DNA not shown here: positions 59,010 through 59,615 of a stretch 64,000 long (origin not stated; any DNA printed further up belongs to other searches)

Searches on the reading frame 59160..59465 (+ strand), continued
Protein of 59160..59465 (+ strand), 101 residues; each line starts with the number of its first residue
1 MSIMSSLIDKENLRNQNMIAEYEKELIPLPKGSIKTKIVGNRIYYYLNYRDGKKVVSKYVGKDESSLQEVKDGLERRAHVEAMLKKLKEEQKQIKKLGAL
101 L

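Call 88: search_dna_similar(query=window:59160-59462:+, collection=plasmids, mode=protein, max_evalue=0.01, max_rows=40)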
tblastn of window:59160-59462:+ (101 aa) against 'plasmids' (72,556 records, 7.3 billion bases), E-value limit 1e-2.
Records with a match: 12; places in all: 13; records where one place covers at least 80% of the query: 1.
Best place of each record, by identity: <60% 12.
By first word of the organism name: Haloarcula 8; Roseibium 3; Subdoligranulum 1.
By predicted mobility (MOB-suite, as given by PLSDB): non-mobilizable 9; mobilizable 3.
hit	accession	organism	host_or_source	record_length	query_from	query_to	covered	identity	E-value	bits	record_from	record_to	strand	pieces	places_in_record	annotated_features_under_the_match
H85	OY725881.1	Subdoligranulum variabile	-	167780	1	83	82%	45.8%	6e-15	75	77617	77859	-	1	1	record has no annotation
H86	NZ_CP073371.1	Haloarcula sinaiiensis ATCC 33800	cell culture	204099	7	61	54%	38.2%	1e-5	49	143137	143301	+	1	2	hypothetical protein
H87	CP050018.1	Haloarcula sp. JP-L23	-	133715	23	66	44%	45.5%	5e-4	44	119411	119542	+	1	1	hypothetical protein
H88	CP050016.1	Haloarcula sp. JP-L23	-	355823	23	66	44%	45.5%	2e-3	42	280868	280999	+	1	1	hypothetical protein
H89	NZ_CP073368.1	Haloarcula sinaiiensis ATCC 33800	cell culture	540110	11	61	50%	39.2%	5e-5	47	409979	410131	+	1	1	hypothetical protein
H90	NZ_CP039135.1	Haloarcula marismortui ATCC 43049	Cell culture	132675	11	61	50%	39.2%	8e-5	47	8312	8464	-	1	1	hypothetical protein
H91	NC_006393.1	Haloarcula marismortui ATCC 43049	-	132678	11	61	50%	39.2%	8e-5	47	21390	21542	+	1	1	hypothetical protein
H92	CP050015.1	Haloarcula sp. JP-L23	-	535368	20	61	42%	47.6%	4e-3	42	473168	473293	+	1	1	hypothetical protein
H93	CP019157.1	Haloarcula taiwanensis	single cell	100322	22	61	40%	47.5%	3e-3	42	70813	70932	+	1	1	hypothetical protein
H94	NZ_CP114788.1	Roseibium sp. Sym1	Symbiodiniaceae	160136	31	80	50%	30.0%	7e-3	41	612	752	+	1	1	GSU2403 family nucleotidyltransferase fold protein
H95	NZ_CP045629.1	Roseibium aggregatum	-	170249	31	80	50%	30.0%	7e-3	41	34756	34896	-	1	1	GSU2403 family nucleotidyltransferase fold protein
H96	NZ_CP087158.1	Roseibium aggregatum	cell culture,seawater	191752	31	80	50%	30.0%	7e-3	41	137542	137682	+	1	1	GSU2403 family nucleotidyltransferase fold protein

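Call 89: search_dna_similar(query=window:59160-59462:+, collection=phages, mode=protein, max_evalue=0.01, max_rows=40)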
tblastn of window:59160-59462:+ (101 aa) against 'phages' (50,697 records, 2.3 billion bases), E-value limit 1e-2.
No match.

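Call 90: get_annotated_region(hit=H94, flank=3000)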
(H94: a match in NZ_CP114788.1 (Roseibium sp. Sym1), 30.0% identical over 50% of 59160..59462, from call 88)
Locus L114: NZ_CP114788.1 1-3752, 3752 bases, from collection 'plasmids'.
description: Roseibium sp. Sym1 plasmid unnamed2, complete sequence
organism: Roseibium sp. Sym1 (NCBI taxid 3016006)
taxonomy: Bacteria; Pseudomonadota; Alphaproteobacteria; Hyphomicrobiales; Stappiaceae; Roseibium; Roseibium sp. Sym1
host: -; source: Symbiodiniaceae; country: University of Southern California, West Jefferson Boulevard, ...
typing (MOB-suite, as given by PLSDB): mobilizable; relaxase MOBQ
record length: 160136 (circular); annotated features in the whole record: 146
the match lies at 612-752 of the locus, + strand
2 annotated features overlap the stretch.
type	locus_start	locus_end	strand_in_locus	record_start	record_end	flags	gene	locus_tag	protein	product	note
CDS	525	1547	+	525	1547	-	-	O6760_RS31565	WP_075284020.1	GSU2403 family nucleotidyltransferase fold protein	-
CDS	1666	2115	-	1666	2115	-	-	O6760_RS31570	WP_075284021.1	MucR family transcriptional regulator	-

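Call 91: get_annotated_region(hit=H86, flank=3000)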
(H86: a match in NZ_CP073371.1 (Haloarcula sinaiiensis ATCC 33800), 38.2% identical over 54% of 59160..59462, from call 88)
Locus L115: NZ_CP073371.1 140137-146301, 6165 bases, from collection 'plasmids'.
description: Haloarcula sinaiiensis ATCC 33800 plasmid pHsi204, complete sequence
organism: Haloarcula sinaiiensis ATCC 33800 (NCBI taxid 662476)
taxonomy: Archaea; Euryarchaeota; Halobacteria; Halobacteriales; Haloarculaceae; Haloarcula; Haloarcula sinaiiensis; Haloarcula sinaiiensis ATCC 33800
host: -; source: cell culture; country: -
typing (MOB-suite, as given by PLSDB): non-mobilizable
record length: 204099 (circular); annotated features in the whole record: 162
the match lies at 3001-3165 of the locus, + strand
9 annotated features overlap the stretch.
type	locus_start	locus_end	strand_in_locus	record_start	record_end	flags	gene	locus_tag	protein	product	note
CDS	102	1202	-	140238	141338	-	-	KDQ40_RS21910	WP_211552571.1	IS630 family transposase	-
CDS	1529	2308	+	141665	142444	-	-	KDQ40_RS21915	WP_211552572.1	ParA family protein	-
CDS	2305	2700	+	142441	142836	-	-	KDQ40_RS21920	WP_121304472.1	hypothetical protein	-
CDS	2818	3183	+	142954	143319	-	-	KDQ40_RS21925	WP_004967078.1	hypothetical protein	-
CDS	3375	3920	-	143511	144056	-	-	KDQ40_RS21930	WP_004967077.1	hypothetical protein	-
CDS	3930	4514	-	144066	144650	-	-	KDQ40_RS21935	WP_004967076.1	helix-turn-helix domain-containing protein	-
CDS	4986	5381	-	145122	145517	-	-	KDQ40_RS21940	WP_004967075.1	hypothetical protein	-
CDS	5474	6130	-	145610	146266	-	-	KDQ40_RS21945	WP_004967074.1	HAD-IA family hydrolase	GO:0008152 - metabolic process [Evidence IEA]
CDS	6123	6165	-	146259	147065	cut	-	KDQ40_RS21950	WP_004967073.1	sugar phosphate isomerase/epimerase family protein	-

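Call 92: get_annotated_region(hit=H85, flank=4000)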
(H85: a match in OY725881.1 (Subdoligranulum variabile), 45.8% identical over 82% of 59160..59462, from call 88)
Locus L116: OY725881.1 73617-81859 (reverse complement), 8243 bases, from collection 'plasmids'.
description: Subdoligranulum variabile strain Subdoligranulum variabile TSDC17.2-1.1 genome assembly, plasmid: 47
organism: Subdoligranulum variabile (NCBI taxid 214851)
taxonomy: Bacteria; Bacillota; Clostridia; Eubacteriales; Oscillospiraceae; Subdoligranulum; Subdoligranulum variabile
host: -; source: -; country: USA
typing (MOB-suite, as given by PLSDB): non-mobilizable
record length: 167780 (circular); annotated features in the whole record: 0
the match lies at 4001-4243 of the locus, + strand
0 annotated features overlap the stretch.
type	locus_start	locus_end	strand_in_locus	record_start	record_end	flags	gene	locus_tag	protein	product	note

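Call 94: search_protein_families(library=pfam, proteins=[L114:525-1547:+, L115:2818-3183:+, P0260, P0313, P0343, P0358, P0367, P0390, P0272, P0312], max_evalue=0.1)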
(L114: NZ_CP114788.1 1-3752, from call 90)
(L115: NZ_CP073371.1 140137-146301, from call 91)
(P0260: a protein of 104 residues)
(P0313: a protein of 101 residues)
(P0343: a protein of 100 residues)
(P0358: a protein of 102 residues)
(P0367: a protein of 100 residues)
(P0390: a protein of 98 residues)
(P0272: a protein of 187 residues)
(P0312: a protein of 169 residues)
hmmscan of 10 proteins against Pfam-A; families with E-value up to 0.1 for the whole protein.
L114:525-1547:+ (340 aa): 2 families
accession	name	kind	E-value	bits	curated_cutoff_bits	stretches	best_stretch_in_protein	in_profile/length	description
PF12281.14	NTP_transf_8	-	1.3e-68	231.7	26.3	1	106-312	3-217/218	Nucleotidyltransferase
PF08947.15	BPS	-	0.0031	17.9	27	0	187-201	31-45/48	BPS (Between PH and SH2)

L115:2818-3183:+ (121 aa): 1 family
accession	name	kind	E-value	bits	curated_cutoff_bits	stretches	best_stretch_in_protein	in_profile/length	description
PF19698.5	DUF6197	-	0.072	13.8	24.6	1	23-80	54-108/111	Family of unknown function (DUF6197)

P0260 (104 aa): 1 family
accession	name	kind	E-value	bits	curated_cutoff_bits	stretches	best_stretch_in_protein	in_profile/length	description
PF06605.17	Prophage_tail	-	0.08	13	31.3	0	10-56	156-205/250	Prophage endopeptidase tail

P0313 (101 aa): 2 families
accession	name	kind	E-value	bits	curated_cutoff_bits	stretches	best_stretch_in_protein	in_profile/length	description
PF19259.5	Ty3_capsid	-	0.047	13.5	29.1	0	52-73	10-31/198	Ty3 transposon capsid-like protein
PF13921.12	Myb_DNA-bind_6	-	0.075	13.7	22.9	0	10-61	4-41/60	Myb-like DNA-binding domain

P0343 (100 aa): 1 family
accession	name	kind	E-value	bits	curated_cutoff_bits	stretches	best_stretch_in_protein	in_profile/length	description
PF04977.20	DivIC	-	0.012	15.9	28.9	1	58-97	9-48/80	Septum formation initiator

P0358 (102 aa): 0 families

P0367 (100 aa): 0 families

P0390 (98 aa): 1 family
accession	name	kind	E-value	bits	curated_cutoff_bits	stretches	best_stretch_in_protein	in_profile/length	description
PF20586.3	DUF6788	-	0.0013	19.3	27.2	1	40-88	47-95/103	Family of unknown function (DUF6788)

P0272 (187 aa): 0 families

P0312 (169 aa): 1 family
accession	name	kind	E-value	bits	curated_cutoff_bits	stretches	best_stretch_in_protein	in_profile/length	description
PF14006.11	YqzL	-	0.081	13.7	27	0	41-58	11-28/44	YqzL-like protein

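Call 107: find_related_loci(query=A2, collection=viral_contigs, flank=6000)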
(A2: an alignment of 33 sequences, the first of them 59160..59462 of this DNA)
Query A2 (101 aa) in viral_contigs; peptide patterns used: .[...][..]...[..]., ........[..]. (x = any residue, [..] = any of these).
154 stretches matched a pattern, but none encodes a relative of the query by tblastn (E <= 1e-3).
